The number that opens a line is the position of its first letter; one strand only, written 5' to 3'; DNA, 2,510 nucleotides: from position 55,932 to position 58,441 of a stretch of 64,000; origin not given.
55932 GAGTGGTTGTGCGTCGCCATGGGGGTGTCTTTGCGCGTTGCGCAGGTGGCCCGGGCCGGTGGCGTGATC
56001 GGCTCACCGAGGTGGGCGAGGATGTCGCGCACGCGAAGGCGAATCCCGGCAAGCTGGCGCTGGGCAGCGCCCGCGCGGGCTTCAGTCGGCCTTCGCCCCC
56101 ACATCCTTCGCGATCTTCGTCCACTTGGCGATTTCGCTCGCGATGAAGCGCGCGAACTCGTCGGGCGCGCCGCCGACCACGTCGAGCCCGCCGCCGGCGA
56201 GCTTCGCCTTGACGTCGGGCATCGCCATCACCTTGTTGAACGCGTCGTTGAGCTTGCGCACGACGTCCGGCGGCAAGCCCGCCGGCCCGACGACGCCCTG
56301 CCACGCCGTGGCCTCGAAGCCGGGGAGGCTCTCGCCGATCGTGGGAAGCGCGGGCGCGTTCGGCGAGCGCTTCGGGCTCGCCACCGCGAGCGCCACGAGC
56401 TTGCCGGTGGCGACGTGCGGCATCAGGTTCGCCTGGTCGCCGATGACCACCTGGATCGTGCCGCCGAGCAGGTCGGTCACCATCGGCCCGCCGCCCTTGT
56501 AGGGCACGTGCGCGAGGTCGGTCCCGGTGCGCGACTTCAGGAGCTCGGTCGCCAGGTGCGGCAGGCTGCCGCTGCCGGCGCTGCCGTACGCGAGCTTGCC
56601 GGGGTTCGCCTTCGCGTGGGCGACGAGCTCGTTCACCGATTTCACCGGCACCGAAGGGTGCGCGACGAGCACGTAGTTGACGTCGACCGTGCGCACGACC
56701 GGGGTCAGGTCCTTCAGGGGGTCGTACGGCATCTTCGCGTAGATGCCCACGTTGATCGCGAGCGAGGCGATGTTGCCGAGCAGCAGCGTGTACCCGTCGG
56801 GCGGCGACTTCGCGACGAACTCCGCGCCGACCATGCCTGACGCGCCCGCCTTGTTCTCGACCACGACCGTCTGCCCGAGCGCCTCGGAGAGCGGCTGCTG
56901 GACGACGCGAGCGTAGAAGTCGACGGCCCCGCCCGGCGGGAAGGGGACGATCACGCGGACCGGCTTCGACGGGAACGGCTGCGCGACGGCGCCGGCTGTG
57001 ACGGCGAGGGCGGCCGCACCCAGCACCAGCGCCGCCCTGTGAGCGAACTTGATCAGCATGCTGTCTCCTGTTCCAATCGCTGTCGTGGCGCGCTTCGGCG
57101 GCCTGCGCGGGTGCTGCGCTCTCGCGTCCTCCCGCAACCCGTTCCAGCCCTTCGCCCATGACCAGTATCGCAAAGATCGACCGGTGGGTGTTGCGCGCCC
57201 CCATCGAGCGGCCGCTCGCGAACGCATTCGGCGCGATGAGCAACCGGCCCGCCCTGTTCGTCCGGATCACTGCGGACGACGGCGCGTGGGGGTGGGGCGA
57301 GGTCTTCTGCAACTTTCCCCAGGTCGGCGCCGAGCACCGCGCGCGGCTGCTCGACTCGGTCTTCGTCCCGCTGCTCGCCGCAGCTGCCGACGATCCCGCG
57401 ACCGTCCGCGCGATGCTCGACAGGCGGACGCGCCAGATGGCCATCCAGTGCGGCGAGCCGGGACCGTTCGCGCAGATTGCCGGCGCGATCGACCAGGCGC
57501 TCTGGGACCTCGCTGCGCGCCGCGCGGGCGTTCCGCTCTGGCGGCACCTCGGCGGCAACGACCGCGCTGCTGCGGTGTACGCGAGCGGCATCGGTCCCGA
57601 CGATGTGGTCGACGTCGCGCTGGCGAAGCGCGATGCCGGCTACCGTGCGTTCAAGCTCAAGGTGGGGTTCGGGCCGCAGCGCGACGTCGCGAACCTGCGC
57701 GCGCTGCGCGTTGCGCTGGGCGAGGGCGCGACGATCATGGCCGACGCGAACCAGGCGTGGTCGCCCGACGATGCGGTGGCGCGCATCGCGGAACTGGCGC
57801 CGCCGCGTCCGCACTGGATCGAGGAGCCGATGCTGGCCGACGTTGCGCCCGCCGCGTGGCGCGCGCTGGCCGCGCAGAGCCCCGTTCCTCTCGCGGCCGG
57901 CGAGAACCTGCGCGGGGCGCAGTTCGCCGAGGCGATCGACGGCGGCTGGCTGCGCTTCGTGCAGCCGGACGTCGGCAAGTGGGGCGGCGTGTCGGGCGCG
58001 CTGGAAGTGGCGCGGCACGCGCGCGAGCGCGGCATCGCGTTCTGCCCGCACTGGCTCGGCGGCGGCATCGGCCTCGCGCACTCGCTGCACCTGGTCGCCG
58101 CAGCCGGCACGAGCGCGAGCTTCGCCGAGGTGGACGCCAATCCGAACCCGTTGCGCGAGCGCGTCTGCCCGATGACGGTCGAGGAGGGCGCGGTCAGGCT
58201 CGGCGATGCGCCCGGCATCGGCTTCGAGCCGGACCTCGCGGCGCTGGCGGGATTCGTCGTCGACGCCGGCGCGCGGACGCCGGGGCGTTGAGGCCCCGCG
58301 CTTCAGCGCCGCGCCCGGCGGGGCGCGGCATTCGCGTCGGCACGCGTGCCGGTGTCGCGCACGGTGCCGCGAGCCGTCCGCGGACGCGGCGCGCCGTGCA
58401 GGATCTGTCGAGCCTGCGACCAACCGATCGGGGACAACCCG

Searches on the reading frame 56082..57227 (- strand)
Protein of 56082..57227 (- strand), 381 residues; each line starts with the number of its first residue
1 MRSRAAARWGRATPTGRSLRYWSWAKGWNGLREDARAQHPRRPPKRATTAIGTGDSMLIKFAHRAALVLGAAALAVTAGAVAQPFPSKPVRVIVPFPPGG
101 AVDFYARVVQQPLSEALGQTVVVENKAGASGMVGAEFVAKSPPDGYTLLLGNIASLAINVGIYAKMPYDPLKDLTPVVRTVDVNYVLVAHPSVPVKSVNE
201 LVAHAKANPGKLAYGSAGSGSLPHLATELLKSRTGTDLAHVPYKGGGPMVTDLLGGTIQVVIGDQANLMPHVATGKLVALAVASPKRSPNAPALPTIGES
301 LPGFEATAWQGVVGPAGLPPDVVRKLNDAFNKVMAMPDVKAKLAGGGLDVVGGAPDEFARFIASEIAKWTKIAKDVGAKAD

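Call 10: search_protein_families(library=pfam, proteins=[window:56082-57227:-], max_evalue=0.01)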
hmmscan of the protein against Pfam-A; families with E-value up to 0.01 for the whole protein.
window:56082-57227:- (381 aa): 1 family
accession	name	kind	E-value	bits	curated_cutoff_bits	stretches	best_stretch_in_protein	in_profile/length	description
PF03401.19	TctC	-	2.4e-78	263.9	27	1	106-377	2-273/274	Tripartite tricarboxylate transporter family receptor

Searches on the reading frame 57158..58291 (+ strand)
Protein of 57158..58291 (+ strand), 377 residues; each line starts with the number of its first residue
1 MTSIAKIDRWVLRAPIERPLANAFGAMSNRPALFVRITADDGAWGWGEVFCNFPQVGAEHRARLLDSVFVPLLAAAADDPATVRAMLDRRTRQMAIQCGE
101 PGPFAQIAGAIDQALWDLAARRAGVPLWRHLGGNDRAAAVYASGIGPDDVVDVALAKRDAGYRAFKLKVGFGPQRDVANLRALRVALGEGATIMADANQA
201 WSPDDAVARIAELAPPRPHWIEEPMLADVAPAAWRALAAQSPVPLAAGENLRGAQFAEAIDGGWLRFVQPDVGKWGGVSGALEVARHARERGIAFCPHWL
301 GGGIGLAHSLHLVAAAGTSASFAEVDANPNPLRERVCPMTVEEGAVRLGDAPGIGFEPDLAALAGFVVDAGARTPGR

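Call 10: search_protein_families(library=pfam, proteins=[window:57158-58291:+], max_evalue=0.01)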
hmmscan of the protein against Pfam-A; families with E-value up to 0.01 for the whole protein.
window:57158-58291:+ (377 aa): 2 families
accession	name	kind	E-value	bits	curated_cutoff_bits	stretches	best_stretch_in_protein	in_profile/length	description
PF13378.12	MR_MLE_C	-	2.9e-53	181.3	29.4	1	153-360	5-217/219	Enolase C-terminal domain-like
PF02746.21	MR_MLE_N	-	6.2e-13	49.4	22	1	15-132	10-117/117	Mandelate racemase / muconate lactonizing enzyme, N-terminal domain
